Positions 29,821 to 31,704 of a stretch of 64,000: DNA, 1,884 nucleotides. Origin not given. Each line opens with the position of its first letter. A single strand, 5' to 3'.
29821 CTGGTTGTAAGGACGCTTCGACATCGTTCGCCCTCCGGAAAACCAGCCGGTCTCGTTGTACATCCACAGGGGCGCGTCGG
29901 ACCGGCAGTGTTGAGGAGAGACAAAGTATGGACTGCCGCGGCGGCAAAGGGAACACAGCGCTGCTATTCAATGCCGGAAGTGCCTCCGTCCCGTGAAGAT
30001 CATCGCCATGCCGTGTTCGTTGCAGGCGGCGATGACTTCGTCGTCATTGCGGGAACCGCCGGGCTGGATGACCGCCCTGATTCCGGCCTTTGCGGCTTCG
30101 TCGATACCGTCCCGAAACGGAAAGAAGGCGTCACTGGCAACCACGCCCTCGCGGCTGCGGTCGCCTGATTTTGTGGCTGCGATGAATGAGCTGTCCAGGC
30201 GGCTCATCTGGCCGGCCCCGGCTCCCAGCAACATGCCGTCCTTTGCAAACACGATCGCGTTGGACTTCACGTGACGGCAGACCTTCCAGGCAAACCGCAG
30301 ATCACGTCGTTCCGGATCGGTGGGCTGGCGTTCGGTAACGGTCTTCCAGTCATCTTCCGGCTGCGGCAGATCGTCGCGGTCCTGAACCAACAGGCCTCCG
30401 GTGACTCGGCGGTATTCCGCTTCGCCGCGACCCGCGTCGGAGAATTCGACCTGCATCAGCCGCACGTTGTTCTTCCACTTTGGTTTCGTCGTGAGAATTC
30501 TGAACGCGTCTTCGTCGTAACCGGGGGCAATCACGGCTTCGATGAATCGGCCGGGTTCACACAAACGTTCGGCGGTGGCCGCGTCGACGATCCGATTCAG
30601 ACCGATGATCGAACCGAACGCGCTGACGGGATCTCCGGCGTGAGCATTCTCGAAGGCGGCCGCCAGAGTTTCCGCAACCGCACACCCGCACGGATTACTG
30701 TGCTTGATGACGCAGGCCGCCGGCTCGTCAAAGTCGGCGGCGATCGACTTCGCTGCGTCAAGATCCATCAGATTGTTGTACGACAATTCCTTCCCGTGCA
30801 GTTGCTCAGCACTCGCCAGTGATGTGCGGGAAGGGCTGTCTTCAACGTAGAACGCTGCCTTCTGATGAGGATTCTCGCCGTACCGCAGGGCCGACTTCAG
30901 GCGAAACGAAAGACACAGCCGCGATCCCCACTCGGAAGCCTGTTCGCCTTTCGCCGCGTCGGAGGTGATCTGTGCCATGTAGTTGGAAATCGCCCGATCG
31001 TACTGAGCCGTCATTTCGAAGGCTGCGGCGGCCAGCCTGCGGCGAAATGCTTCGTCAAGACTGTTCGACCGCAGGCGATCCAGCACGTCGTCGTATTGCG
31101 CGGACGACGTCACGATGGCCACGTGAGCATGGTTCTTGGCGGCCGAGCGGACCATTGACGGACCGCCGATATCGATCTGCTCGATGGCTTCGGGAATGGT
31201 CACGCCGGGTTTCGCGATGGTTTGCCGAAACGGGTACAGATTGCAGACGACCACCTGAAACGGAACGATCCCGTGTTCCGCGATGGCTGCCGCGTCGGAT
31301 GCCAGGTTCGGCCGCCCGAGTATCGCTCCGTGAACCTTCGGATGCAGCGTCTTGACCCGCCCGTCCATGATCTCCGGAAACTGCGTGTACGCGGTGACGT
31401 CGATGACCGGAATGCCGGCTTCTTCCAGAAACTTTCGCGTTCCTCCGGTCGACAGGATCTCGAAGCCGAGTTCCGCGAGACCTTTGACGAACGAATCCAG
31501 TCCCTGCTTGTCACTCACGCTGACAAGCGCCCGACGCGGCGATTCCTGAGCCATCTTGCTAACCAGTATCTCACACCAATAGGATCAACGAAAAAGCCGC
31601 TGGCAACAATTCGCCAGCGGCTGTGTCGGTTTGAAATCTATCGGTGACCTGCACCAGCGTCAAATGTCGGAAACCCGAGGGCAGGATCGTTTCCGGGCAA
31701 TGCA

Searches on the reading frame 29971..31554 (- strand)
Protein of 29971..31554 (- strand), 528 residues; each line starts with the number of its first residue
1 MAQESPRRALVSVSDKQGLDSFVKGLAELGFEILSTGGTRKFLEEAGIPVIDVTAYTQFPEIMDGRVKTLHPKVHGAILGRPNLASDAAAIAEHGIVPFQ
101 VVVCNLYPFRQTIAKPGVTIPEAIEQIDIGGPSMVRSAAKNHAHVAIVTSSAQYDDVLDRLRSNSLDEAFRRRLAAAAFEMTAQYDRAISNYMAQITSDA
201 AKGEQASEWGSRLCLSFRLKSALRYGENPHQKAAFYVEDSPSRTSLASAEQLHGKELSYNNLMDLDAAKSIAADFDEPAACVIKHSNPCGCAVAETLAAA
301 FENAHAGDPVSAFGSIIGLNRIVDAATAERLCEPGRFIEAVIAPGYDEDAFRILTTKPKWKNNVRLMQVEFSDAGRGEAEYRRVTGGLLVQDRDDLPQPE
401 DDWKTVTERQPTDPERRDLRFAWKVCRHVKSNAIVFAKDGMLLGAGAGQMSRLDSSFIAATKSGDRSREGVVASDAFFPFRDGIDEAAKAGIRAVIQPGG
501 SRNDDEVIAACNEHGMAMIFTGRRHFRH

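Call 26: search_protein_families(library=pfam, proteins=[window:29971-31554:-], max_evalue=0.001)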
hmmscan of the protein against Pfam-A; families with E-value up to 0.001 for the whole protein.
window:29971-31554:- (528 aa): 2 families
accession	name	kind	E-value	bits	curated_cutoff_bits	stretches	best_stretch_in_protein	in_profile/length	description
PF01808.24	AICARFT_IMPCHas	-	2.3e-117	392.4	25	1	138-462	1-311/311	AICARFT/IMPCHase bienzyme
PF02142.27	MGS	-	1.1e-25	90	24.1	1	20-132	3-93/94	MGS-like domain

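Call 28: list_cluster_members(proteins=[window:29971-31554:-, window:21802-23037:-, window:37473-38162:+, window:33491-34963:-, window:31727-33142:-, window:5908-7218:-, window:10633-11898:+, window:15811-17256:+, window:8323-9372:-, window:19051-20292:+])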
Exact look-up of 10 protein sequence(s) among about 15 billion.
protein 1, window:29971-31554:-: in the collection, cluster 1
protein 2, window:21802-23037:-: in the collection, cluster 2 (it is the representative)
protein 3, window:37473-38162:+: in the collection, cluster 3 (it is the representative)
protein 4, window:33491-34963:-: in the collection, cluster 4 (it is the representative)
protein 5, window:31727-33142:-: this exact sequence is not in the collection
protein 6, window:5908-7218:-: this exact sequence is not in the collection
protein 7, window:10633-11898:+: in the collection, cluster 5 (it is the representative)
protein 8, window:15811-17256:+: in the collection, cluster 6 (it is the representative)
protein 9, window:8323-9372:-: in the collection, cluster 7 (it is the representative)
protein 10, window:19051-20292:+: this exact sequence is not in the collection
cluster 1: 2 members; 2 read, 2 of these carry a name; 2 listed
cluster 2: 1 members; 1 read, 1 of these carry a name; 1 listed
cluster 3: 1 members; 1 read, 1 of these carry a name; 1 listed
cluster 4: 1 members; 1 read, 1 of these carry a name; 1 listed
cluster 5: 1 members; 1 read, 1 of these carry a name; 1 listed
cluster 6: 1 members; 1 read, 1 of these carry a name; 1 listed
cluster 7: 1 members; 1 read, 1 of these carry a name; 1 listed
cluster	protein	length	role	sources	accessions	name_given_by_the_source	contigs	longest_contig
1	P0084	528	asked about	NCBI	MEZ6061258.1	MAG: bifunctional phosphoribosylaminoimidazolecarboxamide formyltransferase/IMP ...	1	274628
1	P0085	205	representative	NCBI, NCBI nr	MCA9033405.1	MAG: bifunctional phosphoribosylaminoimidazolecarboxamide formyltransferase/IMP ... | bifunctional phosphoribosylaminoimidazolecarboxamide formyltransferase/IMP cyclohydrolase ...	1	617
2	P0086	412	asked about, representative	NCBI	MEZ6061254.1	MAG: 2-isopropylmalate synthase [Planctomycetaceae bacterium]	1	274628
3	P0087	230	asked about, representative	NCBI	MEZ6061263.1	MAG: class I SAM-dependent methyltransferase [Planctomycetaceae bacterium]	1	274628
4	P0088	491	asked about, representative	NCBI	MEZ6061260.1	MAG: enolase C-terminal domain-like protein [Planctomycetaceae bacterium]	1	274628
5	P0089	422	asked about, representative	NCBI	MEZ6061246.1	MAG: Na+/H+ antiporter NhaA [Planctomycetaceae bacterium]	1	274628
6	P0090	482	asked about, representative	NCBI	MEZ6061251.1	MAG: type I 3-dehydroquinate dehydratase [Planctomycetaceae bacterium]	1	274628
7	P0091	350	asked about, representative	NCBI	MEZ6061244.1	MAG: hypothetical protein R3C19_12840 [Planctomycetaceae bacterium]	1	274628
